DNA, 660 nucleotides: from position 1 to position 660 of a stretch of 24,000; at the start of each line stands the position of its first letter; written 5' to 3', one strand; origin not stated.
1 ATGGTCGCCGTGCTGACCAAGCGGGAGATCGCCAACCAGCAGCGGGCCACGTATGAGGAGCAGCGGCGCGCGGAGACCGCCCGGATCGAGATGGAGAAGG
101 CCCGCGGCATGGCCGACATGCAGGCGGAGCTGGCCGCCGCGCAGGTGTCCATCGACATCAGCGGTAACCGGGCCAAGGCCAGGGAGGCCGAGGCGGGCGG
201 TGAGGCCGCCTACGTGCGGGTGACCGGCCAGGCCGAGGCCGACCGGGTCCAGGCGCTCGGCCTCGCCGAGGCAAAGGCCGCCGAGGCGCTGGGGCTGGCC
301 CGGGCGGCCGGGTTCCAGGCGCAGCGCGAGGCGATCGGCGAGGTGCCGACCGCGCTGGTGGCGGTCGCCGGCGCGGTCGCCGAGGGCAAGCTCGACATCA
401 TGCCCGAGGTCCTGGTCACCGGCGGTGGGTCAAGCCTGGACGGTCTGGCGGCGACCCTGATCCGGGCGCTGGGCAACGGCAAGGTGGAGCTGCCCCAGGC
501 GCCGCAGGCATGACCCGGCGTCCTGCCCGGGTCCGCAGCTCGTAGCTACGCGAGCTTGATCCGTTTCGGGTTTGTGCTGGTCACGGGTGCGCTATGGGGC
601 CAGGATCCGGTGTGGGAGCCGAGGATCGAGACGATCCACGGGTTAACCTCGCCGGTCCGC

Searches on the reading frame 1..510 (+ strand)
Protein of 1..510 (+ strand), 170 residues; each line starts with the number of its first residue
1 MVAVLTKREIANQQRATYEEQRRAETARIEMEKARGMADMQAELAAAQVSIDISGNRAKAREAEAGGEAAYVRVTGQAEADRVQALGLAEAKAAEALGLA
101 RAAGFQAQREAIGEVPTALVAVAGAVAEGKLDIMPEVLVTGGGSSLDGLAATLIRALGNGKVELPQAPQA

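Call 5: search_protein_families(library=pfam, proteins=[window:1-510:+])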
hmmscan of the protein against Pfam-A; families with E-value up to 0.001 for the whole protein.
window:1-510:+ (170 aa): 0 families

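Call 41: search_protein_families(library=ncbifam, proteins=[window:1-510:+], max_evalue=0.00001)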
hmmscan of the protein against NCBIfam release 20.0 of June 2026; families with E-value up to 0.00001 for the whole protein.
window:1-510:+ (170 aa): 0 families
